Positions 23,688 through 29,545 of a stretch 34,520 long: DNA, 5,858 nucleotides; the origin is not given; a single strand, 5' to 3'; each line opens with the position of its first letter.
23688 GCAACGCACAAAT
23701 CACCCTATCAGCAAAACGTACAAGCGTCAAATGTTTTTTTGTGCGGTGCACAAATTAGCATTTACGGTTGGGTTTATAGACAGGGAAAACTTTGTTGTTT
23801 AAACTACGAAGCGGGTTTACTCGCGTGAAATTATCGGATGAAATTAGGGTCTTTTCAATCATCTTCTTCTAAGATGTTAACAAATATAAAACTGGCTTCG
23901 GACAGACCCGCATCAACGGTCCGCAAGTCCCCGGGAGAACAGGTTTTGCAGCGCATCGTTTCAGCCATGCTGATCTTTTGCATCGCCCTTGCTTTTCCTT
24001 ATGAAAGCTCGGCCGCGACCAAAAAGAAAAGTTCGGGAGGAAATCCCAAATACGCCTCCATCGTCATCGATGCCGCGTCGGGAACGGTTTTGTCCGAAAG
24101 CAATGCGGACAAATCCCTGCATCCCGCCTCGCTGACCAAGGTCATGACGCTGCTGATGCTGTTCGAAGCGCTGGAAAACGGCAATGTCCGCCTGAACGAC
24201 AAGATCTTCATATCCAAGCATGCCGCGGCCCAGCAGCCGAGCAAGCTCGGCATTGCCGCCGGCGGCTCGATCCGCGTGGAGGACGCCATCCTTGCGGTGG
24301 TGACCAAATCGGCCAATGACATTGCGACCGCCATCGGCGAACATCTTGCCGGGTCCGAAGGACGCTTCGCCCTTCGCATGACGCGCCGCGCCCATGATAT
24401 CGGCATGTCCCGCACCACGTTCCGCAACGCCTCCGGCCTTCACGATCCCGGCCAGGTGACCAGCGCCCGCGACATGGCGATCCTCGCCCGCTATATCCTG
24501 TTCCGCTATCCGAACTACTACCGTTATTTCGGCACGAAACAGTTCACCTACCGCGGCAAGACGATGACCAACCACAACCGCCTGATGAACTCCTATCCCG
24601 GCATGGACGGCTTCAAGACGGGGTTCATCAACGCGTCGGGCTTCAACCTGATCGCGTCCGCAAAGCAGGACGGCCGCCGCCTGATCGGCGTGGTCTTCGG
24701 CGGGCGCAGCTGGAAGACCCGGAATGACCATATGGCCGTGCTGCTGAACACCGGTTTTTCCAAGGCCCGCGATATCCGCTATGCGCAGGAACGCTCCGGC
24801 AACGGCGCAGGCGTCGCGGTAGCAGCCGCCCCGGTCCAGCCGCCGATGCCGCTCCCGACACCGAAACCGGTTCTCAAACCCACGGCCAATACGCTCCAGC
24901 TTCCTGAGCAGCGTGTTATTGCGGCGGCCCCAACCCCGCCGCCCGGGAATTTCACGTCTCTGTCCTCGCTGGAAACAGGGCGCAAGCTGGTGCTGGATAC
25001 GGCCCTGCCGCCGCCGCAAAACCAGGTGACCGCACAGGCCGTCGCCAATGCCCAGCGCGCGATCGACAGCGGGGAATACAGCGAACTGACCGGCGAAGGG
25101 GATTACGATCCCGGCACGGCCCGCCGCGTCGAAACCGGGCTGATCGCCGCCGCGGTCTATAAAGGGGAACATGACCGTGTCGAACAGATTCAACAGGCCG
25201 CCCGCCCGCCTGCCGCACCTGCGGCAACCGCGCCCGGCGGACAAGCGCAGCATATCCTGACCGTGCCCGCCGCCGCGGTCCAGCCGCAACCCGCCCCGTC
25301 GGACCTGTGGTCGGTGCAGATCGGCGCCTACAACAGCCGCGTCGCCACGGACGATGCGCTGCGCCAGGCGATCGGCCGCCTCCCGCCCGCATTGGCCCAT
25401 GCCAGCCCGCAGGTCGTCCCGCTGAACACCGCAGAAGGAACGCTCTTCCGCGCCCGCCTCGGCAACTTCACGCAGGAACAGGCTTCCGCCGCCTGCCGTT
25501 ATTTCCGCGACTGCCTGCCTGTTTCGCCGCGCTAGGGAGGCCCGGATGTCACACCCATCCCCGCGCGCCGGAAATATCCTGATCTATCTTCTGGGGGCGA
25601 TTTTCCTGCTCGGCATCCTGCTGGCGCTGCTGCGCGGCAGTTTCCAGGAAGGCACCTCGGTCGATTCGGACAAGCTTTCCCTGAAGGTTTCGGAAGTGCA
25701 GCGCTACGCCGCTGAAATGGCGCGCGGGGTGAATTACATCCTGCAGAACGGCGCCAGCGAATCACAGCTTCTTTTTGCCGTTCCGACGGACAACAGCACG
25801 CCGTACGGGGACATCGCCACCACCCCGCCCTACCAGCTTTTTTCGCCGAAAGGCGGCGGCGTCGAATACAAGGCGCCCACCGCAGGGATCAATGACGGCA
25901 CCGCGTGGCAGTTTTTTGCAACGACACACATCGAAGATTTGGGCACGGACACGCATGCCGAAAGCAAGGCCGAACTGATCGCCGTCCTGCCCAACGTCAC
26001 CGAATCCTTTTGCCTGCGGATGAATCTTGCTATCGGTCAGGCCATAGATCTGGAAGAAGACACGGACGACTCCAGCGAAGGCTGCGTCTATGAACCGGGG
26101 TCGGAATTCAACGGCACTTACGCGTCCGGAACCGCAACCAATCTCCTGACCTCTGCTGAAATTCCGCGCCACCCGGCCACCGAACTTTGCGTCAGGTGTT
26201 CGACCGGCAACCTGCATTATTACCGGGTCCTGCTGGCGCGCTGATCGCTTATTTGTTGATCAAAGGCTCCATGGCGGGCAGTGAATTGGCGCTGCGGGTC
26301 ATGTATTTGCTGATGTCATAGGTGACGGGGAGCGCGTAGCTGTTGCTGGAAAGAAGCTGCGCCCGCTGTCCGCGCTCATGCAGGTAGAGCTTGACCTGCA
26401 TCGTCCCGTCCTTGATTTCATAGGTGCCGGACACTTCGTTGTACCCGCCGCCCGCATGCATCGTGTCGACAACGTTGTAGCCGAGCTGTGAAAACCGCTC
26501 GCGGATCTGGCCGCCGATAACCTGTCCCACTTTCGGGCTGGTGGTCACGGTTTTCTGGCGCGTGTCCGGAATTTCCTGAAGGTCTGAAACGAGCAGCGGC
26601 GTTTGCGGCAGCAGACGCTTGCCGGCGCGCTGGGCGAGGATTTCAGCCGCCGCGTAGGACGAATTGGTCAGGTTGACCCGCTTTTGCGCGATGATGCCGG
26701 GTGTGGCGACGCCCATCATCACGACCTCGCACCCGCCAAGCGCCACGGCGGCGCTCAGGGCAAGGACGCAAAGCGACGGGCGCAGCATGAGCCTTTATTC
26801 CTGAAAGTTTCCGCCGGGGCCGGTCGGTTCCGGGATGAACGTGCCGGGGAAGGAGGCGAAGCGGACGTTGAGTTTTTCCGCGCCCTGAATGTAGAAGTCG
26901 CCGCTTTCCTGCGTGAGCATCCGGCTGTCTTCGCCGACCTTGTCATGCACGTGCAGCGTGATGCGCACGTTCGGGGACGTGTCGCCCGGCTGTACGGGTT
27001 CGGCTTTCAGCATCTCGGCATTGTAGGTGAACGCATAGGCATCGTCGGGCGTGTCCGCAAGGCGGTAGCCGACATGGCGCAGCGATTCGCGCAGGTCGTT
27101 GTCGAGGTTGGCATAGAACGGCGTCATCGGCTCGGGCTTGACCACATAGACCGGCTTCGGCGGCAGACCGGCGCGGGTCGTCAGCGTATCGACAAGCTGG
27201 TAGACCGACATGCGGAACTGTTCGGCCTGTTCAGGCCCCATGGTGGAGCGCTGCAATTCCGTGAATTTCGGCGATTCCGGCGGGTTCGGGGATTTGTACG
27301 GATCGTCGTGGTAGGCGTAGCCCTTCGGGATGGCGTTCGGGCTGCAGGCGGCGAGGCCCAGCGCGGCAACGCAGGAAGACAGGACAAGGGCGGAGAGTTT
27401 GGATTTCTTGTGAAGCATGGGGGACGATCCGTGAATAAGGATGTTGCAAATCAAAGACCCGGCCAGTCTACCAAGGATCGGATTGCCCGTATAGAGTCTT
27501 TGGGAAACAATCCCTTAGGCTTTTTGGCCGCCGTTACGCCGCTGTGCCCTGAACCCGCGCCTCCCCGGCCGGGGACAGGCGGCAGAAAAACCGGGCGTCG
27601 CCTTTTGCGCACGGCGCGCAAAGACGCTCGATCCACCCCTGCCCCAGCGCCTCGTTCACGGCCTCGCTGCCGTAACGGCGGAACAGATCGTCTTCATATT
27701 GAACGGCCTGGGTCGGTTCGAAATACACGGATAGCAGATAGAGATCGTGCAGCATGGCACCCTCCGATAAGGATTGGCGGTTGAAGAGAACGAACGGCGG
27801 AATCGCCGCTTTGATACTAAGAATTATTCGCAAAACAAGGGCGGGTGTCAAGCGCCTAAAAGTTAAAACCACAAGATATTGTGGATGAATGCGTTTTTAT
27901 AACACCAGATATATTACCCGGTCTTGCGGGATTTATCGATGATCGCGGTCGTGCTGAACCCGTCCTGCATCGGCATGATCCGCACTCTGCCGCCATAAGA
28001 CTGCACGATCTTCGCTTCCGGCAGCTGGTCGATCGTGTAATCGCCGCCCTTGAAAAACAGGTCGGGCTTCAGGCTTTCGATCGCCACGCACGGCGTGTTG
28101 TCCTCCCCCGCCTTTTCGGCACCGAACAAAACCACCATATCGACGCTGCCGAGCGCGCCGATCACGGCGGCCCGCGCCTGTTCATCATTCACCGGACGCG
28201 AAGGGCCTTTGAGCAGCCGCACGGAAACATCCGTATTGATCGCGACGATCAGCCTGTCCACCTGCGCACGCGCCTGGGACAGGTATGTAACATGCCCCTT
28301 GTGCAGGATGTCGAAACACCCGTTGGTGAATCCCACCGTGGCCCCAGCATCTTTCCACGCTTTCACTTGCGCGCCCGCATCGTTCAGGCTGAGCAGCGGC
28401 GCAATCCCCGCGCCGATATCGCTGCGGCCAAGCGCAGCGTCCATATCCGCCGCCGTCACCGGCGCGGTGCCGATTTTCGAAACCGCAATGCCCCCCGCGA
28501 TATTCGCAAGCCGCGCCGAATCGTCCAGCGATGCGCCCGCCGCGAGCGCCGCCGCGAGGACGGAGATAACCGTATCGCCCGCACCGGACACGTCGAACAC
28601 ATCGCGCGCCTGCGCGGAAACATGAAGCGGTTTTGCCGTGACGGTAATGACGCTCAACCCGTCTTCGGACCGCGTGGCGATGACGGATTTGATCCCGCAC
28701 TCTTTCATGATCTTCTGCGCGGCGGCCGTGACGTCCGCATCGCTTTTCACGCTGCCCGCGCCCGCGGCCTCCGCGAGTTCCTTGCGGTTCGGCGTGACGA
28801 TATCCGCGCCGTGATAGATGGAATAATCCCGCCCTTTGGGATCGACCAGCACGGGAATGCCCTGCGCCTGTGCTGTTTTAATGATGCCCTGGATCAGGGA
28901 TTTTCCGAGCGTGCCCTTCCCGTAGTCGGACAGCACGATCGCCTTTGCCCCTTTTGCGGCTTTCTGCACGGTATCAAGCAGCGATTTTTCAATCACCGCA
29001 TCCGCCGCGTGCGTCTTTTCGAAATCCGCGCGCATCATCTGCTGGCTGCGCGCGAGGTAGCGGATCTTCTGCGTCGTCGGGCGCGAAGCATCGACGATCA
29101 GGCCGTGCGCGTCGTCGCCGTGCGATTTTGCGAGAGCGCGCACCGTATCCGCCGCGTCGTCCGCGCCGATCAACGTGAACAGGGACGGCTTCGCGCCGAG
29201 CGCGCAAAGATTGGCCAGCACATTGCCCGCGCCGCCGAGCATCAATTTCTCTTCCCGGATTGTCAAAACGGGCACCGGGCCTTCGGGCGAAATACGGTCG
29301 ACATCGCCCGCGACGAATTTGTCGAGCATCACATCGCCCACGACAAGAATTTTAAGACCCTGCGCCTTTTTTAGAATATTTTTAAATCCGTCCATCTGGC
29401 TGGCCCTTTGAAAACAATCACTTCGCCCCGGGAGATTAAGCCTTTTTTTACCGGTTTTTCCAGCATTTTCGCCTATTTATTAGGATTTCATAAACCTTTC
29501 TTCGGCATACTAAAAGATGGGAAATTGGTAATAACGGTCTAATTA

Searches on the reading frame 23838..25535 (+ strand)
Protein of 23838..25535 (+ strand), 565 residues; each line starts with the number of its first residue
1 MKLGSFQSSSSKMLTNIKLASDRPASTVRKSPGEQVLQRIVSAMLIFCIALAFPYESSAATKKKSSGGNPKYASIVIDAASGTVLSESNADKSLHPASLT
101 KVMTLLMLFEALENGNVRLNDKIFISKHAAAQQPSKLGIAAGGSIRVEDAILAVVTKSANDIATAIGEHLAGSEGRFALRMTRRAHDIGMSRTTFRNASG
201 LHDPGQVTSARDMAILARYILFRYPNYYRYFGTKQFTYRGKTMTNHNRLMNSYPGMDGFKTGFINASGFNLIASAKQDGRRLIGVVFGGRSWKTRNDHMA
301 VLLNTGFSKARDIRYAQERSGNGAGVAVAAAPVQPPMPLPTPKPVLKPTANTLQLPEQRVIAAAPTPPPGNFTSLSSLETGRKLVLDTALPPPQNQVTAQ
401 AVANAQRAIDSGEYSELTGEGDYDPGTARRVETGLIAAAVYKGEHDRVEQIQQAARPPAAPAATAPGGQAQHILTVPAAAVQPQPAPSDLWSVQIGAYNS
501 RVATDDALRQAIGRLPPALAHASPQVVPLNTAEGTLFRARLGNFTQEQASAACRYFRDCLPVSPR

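Call 16: search_protein_families(library=pfam, proteins=[window:23838-25535:+], max_evalue=0.001)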
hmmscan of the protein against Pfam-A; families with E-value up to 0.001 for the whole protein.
window:23838-25535:+ (565 aa): 2 families
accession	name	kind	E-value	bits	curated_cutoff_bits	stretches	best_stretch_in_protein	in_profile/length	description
PF00768.25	Peptidase_S11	-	1.6e-55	188.6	27.6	1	74-290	15-238/239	D-alanyl-D-alanine carboxypeptidase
PF13354.11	Beta-lactamase2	-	1.7e-08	34.5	22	1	86-217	13-143/214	Beta-lactamase enzyme family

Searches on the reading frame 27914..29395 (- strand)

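Call 16: search_protein_families(library=pfam, proteins=[window:27914-29395:-], max_evalue=0.001)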
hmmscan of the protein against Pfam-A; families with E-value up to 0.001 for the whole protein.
window:27914-29395:- (493 aa): 4 families
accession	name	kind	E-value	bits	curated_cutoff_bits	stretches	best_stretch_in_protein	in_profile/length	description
PF00294.29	PfkB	-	1.6e-39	136.5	25.8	1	15-311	3-296/302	pfkB family carbohydrate kinase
PF01467.32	CTP_transf_like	-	1.7e-14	54.6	21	1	356-486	1-131/133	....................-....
PF08543.17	Phos_pyr_kin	-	3.9e-09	36.7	27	1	194-297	117-224/246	Phosphomethylpyrimidine kinase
PF17763.6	Asparaginase_C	-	1.9e-05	25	34.6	0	143-183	16-56/114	Glutaminase/Asparaginase C-terminal domain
